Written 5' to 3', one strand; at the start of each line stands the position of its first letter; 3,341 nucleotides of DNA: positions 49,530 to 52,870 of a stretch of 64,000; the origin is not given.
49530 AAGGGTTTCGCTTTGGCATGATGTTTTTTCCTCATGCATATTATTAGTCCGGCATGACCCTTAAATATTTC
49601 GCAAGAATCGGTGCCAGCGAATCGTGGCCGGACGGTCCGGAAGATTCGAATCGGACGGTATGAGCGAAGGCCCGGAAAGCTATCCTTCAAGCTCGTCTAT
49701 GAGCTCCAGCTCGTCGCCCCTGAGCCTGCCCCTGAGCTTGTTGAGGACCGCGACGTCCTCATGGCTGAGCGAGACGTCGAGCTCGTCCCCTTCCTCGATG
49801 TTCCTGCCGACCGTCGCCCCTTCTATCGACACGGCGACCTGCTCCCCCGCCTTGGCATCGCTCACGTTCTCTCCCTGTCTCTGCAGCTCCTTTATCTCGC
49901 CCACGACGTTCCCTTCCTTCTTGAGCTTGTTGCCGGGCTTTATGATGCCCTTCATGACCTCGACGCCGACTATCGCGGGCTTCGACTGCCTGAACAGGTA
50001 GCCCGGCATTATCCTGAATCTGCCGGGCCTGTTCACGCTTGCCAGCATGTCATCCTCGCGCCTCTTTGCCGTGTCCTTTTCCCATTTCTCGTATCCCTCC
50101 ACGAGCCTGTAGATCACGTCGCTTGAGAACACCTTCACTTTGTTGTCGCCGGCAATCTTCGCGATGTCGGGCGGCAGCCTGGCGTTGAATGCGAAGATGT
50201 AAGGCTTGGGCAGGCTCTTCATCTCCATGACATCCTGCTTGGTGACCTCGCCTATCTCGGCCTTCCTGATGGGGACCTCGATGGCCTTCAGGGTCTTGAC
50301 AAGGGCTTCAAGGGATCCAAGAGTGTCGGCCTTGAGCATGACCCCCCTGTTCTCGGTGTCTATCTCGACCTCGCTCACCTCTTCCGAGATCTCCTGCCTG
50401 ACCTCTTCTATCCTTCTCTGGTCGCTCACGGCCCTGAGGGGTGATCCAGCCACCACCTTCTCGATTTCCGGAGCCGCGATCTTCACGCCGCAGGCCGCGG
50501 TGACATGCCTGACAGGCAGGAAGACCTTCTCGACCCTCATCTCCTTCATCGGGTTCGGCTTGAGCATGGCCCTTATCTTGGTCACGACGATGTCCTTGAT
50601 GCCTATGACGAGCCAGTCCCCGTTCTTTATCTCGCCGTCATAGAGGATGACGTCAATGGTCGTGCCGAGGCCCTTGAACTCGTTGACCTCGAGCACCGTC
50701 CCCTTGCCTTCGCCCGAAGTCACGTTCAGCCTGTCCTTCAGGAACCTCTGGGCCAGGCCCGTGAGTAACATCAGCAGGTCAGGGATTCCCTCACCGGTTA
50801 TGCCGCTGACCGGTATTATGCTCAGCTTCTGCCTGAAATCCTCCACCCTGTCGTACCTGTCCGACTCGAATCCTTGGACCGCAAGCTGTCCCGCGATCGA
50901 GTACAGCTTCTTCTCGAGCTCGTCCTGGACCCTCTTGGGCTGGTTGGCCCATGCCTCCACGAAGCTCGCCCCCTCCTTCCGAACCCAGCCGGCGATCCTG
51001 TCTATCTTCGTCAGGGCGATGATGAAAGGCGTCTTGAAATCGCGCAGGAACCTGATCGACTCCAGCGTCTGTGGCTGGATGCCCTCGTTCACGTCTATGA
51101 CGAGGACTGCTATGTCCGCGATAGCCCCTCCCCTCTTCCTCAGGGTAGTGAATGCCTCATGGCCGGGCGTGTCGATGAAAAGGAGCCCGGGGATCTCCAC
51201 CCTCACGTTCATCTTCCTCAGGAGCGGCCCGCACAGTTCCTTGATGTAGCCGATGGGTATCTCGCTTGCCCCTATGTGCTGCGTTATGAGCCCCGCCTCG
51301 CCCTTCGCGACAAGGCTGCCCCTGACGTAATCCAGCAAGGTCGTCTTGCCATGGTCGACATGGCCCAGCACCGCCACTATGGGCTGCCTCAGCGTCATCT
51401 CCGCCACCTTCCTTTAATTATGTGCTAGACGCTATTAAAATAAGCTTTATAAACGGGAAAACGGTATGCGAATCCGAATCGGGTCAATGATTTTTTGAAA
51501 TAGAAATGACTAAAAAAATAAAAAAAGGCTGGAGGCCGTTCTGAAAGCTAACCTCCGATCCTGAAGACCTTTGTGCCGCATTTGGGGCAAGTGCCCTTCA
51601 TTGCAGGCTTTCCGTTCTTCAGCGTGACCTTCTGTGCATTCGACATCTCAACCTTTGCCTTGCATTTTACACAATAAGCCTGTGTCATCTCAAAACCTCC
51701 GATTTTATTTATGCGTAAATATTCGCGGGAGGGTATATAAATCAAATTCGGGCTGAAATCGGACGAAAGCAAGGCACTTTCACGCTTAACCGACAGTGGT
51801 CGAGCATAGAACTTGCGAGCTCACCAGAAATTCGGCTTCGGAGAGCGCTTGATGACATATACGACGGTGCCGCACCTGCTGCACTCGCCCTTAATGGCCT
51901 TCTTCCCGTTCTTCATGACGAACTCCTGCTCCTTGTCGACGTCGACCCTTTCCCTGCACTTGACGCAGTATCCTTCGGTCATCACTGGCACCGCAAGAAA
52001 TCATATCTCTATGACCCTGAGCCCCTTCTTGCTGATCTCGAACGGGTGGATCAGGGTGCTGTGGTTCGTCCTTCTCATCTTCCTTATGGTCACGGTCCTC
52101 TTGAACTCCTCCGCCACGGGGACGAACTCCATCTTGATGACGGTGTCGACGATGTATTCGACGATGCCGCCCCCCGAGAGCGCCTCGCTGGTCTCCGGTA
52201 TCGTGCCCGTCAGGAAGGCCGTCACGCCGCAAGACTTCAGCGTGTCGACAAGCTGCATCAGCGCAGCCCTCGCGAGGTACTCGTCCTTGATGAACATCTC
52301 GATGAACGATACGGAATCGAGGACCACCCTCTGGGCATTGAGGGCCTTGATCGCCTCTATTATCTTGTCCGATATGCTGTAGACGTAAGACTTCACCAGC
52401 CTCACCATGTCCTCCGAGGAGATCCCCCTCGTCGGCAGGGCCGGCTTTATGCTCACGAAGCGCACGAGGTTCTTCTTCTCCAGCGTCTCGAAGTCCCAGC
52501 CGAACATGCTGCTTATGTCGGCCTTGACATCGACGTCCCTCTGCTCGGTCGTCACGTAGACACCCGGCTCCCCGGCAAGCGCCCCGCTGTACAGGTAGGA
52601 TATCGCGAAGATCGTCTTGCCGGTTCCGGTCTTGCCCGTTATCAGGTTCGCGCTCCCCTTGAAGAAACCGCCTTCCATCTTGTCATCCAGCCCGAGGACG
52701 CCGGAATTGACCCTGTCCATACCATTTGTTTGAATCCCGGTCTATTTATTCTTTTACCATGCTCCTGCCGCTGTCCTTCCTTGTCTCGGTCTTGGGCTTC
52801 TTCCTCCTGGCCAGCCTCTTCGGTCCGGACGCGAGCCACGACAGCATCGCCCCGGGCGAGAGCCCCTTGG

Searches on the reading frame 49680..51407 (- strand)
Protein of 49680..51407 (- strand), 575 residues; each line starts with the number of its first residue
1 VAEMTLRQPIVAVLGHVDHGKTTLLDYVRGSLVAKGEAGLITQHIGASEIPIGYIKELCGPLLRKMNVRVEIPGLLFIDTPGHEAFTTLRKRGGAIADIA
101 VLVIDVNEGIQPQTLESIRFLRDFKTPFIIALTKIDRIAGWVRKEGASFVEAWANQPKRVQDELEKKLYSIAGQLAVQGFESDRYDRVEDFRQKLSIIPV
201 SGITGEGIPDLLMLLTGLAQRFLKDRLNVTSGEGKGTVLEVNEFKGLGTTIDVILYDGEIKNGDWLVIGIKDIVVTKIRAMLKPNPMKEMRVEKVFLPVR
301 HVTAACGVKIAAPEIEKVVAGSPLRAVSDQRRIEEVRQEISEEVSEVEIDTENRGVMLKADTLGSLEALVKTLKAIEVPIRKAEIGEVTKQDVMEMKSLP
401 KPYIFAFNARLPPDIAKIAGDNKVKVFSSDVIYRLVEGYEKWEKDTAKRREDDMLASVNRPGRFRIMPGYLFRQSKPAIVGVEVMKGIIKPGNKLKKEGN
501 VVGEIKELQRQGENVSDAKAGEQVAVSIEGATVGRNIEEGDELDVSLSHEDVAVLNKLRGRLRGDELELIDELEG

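Call 10: search_protein_families(library=pfam, proteins=[window:49680-51407:-], max_evalue=0.01)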
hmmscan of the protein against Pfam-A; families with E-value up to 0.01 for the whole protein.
window:49680-51407:- (575 aa): 6 families
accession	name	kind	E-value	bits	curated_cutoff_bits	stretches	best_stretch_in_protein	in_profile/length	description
PF00009.33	GTP_EFTU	-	8.4e-32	110.7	26.5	1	10-218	5-185/188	Elongation factor Tu GTP binding domain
PF14578.12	GTP_EFTU_D4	-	2.4e-30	104.7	23.8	1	460-543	1-85/86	Elongation factor Tu domain 4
PF11987.13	IF-2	-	9.4e-21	74.4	27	1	333-439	5-116/117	Translation-initiation factor 2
PF03144.31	GTP_EFTU_D2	-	6.2e-08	33.4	30.3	1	248-324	1-72/73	Elongation factor Tu domain 2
PF01926.29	MMR_HSR1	-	3.5e-06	27.6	21.9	1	11-134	2-113/113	50S ribosome-binding GTPase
PF03029.23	ATP_bind_1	-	0.0091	16.2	27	0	74-215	92-234/240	Conserved hypothetical ATP binding protein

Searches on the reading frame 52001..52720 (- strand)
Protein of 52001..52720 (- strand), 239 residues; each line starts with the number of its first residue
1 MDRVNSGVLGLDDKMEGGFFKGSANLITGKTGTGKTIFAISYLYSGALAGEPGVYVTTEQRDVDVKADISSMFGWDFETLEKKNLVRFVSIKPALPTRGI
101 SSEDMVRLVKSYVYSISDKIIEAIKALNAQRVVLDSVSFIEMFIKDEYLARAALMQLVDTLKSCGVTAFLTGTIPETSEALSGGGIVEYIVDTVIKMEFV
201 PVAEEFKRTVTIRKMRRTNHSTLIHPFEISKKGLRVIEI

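Call 10: search_protein_families(library=pfam, proteins=[window:52001-52720:-], max_evalue=0.01)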
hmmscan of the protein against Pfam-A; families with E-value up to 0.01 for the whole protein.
window:52001-52720:- (239 aa): 3 families
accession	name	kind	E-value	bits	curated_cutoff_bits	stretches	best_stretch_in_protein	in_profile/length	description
PF06745.19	ATPase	-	4.7e-61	206.6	26.6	1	4-238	1-228/231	KaiC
PF13481.12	AAA_25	-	2.5e-05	24.4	27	1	18-163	28-175/195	AAA domain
PF07088.17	GvpD_P-loop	-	2.7e-05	24.6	24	1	22-216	10-187/189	GvpD gas vesicle protein, P-loop domain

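Call 14: find_encoding_contigs(protein=window:52001-52720:-, flank=10000, max_places=6)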
Protein window:52001-52720:- (239 aa): no gene with exactly this product is on record in the collection.

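Call 83: search_solved_structures(query=window:52001-52720:-, max_evalue=0.00001)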
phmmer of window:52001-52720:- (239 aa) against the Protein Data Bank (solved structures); distinct sequences matched with E-value up to 0.00001: 44.
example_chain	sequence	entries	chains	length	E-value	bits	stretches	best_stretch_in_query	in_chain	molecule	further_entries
8zn5_B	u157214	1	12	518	1.7e-51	178.2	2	2-231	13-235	KaiC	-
5jwq_A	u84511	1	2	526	2.2e-48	168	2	6-234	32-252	Circadian clock protein kinase KaiC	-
8zn6_F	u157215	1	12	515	7.1e-48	166.3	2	3-237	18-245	KaiC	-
7dy1_A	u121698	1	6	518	7.5e-48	166.2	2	6-234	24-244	Circadian clock protein kinase KaiC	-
4o0m_A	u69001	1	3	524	8.1e-48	166.1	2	6-234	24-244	Circadian clock protein kinase KaiC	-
7x1z_A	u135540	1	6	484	8.6e-48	166.1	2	6-237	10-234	Circadian clock oscillator protein KaiC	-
7s65_A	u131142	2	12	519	1.2e-47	165.6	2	6-237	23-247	Circadian clock protein kinase KaiC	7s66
3s1a_A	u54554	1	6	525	1.2e-47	165.5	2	6-237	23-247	Circadian clock protein kinase kaiC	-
9ofh_A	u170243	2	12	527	1.3e-47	165.5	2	6-237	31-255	Circadian clock oscillator protein KaiC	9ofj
3k09_A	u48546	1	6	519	3e-47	164.3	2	6-237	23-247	Circadian clock protein kinase kaiC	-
3k0f_A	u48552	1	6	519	3.4e-47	164.1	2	6-237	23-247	Circadian clock protein kinase KaiC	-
3k0e_A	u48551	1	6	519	3.6e-47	164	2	6-237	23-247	Circadian clock protein kinase KaiC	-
7x1y_A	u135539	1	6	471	3.7e-47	164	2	6-237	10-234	Circadian clock oscillator protein KaiC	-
3k0c_A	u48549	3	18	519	4e-47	163.9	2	6-237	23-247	Circadian clock protein kinase KaiC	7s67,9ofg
7dyk_A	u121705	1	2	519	4.1e-47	163.8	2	6-237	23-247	Circadian clock protein kinase KaiC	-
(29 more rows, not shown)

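Call 84: search_protein_families(library=ncbifam, proteins=[window:52001-52720:-], max_evalue=0.01)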
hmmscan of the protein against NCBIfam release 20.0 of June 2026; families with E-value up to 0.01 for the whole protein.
window:52001-52720:- (239 aa): 12 families
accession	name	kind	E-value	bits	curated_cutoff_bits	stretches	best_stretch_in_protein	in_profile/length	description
NF006799.0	PRK09302.1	equivalog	6.3e-44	150.4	408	1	2-238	11-240/515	circadian clock protein KaiC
TIGR03877.1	thermo_KaiC_1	hypoth_equivalog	7.4e-43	146.7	307.25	1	1-236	1-232/238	KaiC domain-containing protein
TIGR03880.1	KaiC_arch_3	hypoth_equivalog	5.8e-40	137.2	249.45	1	7-237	1-218/224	KaiC domain-containing protein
TIGR03881.1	KaiC_arch_4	hypoth_equivalog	6.9e-37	127.3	247.8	1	3-237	2-229/231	KaiC domain-containing protein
TIGR02655.1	circ_KaiC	equivalog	3.6e-28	98.5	546.25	1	4-237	3-229/484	circadian clock protein KaiC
NF052589.1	ArlH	equivalog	8.6e-12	45.3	215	1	11-229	9-215/229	archaellum protein ArlH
NF004723.0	PRK06067.1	subfamily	1.6e-09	37.6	194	1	4-237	16-236/243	flagellar accessory protein FlaH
TIGR03878.1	thermo_KaiC_2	hypoth_equivalog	7.1e-09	35.3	232.2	1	17-234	31-251/259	KaiC domain-containing protein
TIGR00416.1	sms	equivalog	2.8e-06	26.3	403.05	1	3-235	75-278/454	DNA repair protein RadA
NF006861.0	PRK09361.1-1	equivalog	2.2e-05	24.1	278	1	3-68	4-69/235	DNA repair and recombination protein RadB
NF006320.0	PRK08533.1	equivalog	3.4e-05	23.6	215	1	11-215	13-201/230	flagellar accessory protein FlaH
TIGR02237.1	recomb_radB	equivalog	0.0011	18.9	172.4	0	12-233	2-208/210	DNA repair and recombination protein RadB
